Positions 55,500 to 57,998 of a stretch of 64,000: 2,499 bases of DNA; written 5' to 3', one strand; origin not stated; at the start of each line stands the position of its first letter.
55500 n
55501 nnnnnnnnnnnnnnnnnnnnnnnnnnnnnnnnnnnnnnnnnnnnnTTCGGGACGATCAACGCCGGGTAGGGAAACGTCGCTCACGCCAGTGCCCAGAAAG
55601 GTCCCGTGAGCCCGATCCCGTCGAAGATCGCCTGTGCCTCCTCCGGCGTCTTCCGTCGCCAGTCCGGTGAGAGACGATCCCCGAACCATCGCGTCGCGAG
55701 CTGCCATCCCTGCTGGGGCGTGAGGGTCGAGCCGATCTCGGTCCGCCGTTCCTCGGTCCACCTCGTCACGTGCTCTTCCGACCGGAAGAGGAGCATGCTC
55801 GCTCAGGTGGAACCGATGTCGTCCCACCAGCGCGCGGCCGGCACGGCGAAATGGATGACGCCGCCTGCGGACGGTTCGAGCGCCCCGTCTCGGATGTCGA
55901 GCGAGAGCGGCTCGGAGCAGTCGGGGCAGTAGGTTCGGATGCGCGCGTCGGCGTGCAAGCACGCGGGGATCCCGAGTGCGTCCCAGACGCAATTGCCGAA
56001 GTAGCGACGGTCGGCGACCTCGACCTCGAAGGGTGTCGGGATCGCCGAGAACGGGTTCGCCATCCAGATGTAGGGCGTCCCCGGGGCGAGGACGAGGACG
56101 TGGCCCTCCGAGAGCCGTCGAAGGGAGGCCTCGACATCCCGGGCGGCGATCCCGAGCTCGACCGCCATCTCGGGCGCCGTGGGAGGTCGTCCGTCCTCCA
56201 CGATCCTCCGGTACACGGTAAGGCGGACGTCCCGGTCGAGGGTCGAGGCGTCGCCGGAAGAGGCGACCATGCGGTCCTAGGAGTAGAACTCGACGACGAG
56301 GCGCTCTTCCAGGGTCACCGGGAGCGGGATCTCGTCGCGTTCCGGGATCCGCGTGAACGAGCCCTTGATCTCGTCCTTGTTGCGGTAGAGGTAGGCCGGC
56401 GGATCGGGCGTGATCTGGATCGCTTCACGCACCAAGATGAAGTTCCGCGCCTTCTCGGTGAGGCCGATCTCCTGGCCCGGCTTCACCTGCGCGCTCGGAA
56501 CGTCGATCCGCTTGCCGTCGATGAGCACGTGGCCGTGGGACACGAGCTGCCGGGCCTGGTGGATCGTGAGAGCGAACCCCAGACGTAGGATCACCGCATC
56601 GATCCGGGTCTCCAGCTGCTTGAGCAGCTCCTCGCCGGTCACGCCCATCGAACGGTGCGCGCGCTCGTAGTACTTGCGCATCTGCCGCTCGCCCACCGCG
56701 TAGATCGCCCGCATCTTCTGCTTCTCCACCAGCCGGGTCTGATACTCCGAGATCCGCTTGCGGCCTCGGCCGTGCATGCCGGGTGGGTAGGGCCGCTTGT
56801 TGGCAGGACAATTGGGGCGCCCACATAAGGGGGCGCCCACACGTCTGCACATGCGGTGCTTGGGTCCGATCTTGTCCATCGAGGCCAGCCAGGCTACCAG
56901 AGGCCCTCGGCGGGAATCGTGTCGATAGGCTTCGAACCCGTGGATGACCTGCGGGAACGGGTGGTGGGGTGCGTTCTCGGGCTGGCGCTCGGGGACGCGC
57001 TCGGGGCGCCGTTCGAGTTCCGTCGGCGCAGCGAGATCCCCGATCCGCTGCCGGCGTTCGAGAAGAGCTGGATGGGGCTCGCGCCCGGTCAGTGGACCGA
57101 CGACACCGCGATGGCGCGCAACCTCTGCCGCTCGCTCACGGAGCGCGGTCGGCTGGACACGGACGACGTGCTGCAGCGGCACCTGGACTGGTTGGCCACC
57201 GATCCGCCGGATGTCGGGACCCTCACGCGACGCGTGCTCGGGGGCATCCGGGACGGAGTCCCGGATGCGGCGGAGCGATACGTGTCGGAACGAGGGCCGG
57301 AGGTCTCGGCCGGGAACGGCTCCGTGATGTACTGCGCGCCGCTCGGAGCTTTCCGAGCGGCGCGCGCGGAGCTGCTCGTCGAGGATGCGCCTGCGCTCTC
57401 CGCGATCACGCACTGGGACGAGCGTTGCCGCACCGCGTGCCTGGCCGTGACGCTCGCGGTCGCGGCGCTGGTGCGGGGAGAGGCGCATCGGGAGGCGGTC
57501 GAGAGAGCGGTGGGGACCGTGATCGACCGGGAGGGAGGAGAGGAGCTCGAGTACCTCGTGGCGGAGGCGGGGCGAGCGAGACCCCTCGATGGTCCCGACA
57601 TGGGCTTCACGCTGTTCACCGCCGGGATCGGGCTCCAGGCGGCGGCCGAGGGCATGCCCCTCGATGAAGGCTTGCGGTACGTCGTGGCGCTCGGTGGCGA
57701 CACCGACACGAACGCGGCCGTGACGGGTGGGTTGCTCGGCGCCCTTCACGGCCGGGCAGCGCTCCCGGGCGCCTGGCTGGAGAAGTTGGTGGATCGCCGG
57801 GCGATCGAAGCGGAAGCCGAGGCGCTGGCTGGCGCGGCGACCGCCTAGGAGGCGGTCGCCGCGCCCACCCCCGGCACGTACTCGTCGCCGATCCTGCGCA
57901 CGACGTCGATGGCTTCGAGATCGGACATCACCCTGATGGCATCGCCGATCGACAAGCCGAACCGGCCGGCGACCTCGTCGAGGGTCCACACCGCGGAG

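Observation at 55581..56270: MerB-family organomercurial lyase with TGA exactly at the catalytic Cys159 position plus a SECIS-like hairpin: candidate selenoprotein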

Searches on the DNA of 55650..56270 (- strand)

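Call 53: search_rna_families(source=window, start=55650, end=55900, threshold=evalue, max_evalue=10)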
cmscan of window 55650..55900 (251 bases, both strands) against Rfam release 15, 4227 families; matches with E-value up to 10: 2.
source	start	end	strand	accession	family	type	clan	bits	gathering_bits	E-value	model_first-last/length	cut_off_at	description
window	55765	55865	+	RF02137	HOXA11-AS1_1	Gene; lncRNA;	-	15.7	50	1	1-96/96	no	HOXA11 antisense RNA 1 conserved region 1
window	55835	55890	+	RF01529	CC3552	Gene; sRNA;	-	15.5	50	2.1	1-106/106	no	Cauldobacter sRNA CC3552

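Call 78: search_rna_families(sources=[L168, L003], threshold=gathering)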
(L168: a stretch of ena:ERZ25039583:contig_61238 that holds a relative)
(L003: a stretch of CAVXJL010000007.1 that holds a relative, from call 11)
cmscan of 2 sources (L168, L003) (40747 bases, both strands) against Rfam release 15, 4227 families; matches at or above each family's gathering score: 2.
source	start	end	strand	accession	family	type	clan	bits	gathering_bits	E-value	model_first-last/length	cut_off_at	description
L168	16535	16608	+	RF00005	tRNA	Gene; tRNA;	CL00001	67.4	29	1e-12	1-71/71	no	tRNA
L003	6520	6593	+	RF00005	tRNA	Gene; tRNA;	CL00001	67.4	29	1e-12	1-71/71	no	tRNA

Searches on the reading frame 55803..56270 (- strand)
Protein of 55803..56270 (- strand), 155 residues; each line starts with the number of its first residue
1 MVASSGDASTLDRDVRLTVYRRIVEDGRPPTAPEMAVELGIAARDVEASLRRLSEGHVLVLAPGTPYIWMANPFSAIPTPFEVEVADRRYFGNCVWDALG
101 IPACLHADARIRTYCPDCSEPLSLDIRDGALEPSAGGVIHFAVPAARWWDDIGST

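Call 11: find_related_loci(query=window:55806-56270:-, collection=genome_contigs, flank=10000)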
Query seq(155 aa) (155 aa) in genome_contigs; peptide patterns used: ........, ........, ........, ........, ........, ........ (x = any residue, [..] = any of these).
439 stretches matched a pattern; 203 encode a relative of the query (tblastn E <= 1e-3); the best 80 are kept; 80 distinct loci.
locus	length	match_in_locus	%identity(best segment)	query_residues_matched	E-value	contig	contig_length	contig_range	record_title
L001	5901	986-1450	80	1-155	9e-83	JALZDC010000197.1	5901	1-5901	MAG: Actinomycetota bacterium isolate SKG bin10 SC8798-8800_k127_1585551, whole genome shotgun sequence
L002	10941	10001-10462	74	2-155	3e-78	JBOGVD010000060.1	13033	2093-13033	MAG: Actinomycetota bacterium isolate M3-S_metawrap_bin.228 k127_1668123, whole genome shotgun sequence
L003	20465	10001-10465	75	1-155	9e-76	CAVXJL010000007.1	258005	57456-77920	MAG: uncultured Actinomycetota bacterium isolate MFD09206.bin.2.176 genome assembly, contig: contig_24890, whole genome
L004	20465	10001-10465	74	1-155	2e-73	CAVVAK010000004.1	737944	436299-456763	MAG: uncultured Actinomycetota bacterium isolate MFD09206.bin.3.266 genome assembly, contig: contig_2067, whole genome s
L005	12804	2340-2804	72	1-155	7e-73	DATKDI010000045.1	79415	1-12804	MAG TPA_asm: Actinomycetota bacterium isolate SMAG_U14468 k141_904447, whole genome shotgun sequence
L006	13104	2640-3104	70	1-155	1e-70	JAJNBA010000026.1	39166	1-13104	MAG: Actinomycetes bacterium isolate C_No_T20_A_bin.57 scaffold_1231, whole genome shotgun sequence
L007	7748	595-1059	68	1-155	1e-69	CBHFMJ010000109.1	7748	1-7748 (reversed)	MAG TPA_asm: uncultured bacterium isolate SRR16095330_metabat2_9 genome assembly, contig: ERZ27337130.326, whole genome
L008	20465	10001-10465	68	1-155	2e-68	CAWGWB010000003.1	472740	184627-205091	MAG: uncultured Actinomycetota bacterium isolate MFD09206.bin.1.218 genome assembly, contig: contig_4682, whole genome s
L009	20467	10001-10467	79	1-155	2e-63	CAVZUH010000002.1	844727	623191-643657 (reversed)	MAG: uncultured Actinomycetota bacterium isolate MFD06742.bin.2.313 genome assembly, contig: contig_14396, whole genome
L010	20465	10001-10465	82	1-155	1e-83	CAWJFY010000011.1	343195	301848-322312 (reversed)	MAG: uncultured Actinomycetota bacterium isolate MFD09267.bin.1.89 genome assembly, contig: contig_76537, whole genome s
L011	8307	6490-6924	58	8-153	2e-52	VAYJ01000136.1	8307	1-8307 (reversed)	MAG: Actinobacteria bacterium isolate AC_55 14_1009_16_40cm_scaffold_56734, whole genome shotgun sequence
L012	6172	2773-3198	57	12-155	4e-52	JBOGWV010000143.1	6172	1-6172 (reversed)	MAG: Actinomycetota bacterium isolate SC-S_metawrap_bin.130 k127_6054598, whole genome shotgun sequence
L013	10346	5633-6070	55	9-155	4e-52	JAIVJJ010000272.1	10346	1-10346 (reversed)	MAG: Acidobacteria bacterium isolate MAG47 MTG47_2831, whole genome shotgun sequence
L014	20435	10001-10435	55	10-155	2e-51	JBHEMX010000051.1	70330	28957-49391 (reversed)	MAG: Actinomycetota bacterium isolate S4_bin.16.orig S4_k141_3435386, whole genome shotgun sequence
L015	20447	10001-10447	53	6-155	7e-51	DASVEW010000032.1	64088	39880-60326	MAG TPA_asm: Gaiellaceae bacterium isolate SMAG_U2072 k141_1009060, whole genome shotgun sequence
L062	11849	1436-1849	50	14-152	4e-38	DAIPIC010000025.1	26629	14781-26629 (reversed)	MAG TPA_asm: Solirubrobacteraceae bacterium isolate CTOTU3112 NODE_188_length_26629_cov_4.855573, whole genome shotgun s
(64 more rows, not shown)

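Call 25: find_encoding_contigs(protein=window:55803-56270:-, flank=10000, max_places=4)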
Protein window:55803-56270:- (155 aa): no gene with exactly this product is on record in the collection.

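Call 65: search_dna_similar(query=window:55806-56270:-, collection=plasmids, mode=protein, max_rows=12, max_evalue=0.00001)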
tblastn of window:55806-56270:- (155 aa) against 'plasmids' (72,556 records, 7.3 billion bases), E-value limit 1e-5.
Records with a match: 127; places in all: 129; records where one place covers at least 80% of the query: 99.
Best place of each record, by identity: <60% 127.
By first word of the organism name: Ralstonia 97; Bacillus 23; Paraburkholderia 1; Sphingomonas 1; Pseudomonas 1; Methylobacterium 1; Microvirga 1; Enterococcus 1; Exiguobacterium 1.
By predicted mobility (MOB-suite, as given by PLSDB): mobilizable 92; non-mobilizable 33; conjugative 2.
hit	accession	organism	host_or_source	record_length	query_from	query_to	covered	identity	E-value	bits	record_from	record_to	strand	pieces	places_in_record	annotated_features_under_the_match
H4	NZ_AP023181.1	Paraburkholderia sp. PGU19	Physopelta gutta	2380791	1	152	98%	32.2%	3e-19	90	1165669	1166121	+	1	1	none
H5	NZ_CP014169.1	Sphingomonas panacis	Panax ginseng,bacterial cell,Panax ...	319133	2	152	97%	32.3%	9e-14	74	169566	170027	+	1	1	merB: organomercurial lyase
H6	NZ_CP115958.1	Ralstonia pseudosolanacearum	Solanum lycopersicum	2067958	12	155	93%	32.6%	2e-16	82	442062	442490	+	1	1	none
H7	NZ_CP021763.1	Ralstonia pseudosolanacearum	Solanum lycopersicum,Tomato with ...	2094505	12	155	93%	32.6%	2e-16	82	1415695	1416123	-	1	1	none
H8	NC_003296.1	Ralstonia pseudosolanacearum GMI1000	-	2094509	12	155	93%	32.6%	2e-16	82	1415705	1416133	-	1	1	none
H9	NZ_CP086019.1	Ralstonia sp. RS642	sunflower,cell culture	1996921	12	155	93%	32.6%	3e-16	82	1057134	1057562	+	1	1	none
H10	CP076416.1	Ralstonia solanacearum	tobacco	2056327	12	155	93%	32.6%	3e-16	82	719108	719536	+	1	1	hypothetical protein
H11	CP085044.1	Ralstonia solanacearum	sunflower,cell culture,stem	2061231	12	155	93%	32.6%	3e-16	82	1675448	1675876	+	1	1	hypothetical protein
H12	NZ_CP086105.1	Ralstonia sp. RS650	sunflower,cell culture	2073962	12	155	93%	32.6%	3e-16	82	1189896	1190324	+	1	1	none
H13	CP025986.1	Ralstonia solanacearum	Cucurbita maxima,culture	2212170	10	155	94%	31.5%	6e-16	81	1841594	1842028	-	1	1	none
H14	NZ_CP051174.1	Ralstonia pseudosolanacearum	Whole organism,tomato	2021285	12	155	93%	31.9%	7e-16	81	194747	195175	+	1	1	none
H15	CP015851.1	Ralstonia solanacearum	Rhizoma kaempferiae,cell culture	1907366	23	155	86%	33.8%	5e-16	81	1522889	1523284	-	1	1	hypothetical protein (x2)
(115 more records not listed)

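Call 66: get_annotated_region(hit=H8, flank=3000)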
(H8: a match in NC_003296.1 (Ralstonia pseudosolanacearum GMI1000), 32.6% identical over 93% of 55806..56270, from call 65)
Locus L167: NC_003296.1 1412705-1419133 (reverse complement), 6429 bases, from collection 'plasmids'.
description: Ralstonia pseudosolanacearum GMI1000 plasmid pGMI1000MP, complete sequence
organism: Ralstonia pseudosolanacearum GMI1000 (NCBI taxid 267608)
taxonomy: Bacteria; Pseudomonadota; Betaproteobacteria; Burkholderiales; Burkholderiaceae; Ralstonia; Ralstonia pseudosolanacearum; Ralstonia pseudosolanacearum GMI1000
host: -; source: -; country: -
typing (MOB-suite, as given by PLSDB): mobilizable; relaxase MOBP
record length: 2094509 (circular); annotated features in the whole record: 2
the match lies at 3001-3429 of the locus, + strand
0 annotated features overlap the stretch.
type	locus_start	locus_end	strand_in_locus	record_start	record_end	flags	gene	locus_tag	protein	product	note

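Call 83: find_homologous_proteins(query=L062:1436-1858:+, max_evalue=1e-20)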
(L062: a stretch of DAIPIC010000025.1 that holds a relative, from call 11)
Query L062:1436-1858:+ (141 aa): 6315 proteins with E <= 1e-20 among 6435 candidates; the best 120 are listed.
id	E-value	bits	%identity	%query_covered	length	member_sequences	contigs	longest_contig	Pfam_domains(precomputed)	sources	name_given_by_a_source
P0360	3.5e-89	314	98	100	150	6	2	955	PF03243.21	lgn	-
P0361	1.4e-74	267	83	99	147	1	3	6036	PF03243.21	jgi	jgi:hypothetical protein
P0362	3.6e-70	253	77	100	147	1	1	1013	PF03243.21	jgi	jgi:hypothetical protein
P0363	5.6e-70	252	78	99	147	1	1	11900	PF03243.21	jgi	jgi:hypothetical protein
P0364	1.5e-69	251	76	99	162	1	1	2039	PF03243.21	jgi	jgi:hypothetical protein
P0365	2.6e-69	250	77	100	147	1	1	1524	PF03243.21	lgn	-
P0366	4.9e-69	249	79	100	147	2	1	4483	PF03243.21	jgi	jgi:hypothetical protein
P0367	7.7e-69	248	79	99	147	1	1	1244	PF03243.21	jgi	jgi:Alkylmercury lyase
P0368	3.8e-68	246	73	100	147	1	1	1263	PF03243.21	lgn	-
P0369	7.0e-68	245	74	99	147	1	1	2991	PF03243.21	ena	-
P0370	7.1e-68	245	77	100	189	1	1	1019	PF03243.21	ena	-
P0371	7.9e-68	245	74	100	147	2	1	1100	PF03243.21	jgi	jgi:hypothetical protein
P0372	1.2e-67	244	74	99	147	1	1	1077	PF03243.21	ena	-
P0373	1.6e-67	244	76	100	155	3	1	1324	PF03243.21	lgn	-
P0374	1.6e-67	244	74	100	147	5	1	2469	PF03243.21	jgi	jgi:hypothetical protein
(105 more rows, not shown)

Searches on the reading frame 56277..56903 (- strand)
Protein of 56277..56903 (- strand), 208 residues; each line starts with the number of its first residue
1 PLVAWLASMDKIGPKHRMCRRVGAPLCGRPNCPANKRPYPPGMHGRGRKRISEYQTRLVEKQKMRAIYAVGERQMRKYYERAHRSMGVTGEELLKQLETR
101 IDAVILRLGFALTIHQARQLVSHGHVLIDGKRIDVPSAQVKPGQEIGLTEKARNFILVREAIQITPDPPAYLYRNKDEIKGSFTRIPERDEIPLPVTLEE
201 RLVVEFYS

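Call 52: search_protein_families(library=pfam, proteins=[window:56277-56903:-], max_evalue=0.001)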
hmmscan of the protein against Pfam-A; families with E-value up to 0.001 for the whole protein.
window:56277-56903:- (208 aa): 2 families
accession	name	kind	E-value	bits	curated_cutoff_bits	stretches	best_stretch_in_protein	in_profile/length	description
PF00163.24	Ribosomal_S4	-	1.4e-25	90.2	23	1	12-98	3-95/95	Ribosomal protein S4/S9 N-terminal domain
PF01479.30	S4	-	3.8e-17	62.2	22.8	1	100-146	2-48/48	S4 domain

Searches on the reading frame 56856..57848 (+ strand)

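Call 52: search_protein_families(library=pfam, proteins=[window:56856-57848:+], max_evalue=0.001)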
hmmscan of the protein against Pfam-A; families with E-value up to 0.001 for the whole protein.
window:56856-57848:+ (330 aa): 1 family
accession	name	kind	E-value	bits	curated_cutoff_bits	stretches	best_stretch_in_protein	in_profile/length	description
PF03747.19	ADP_ribosyl_GH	-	2.2e-60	205.2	26.2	1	38-304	1-285/287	ADP-ribosylglycohydrolase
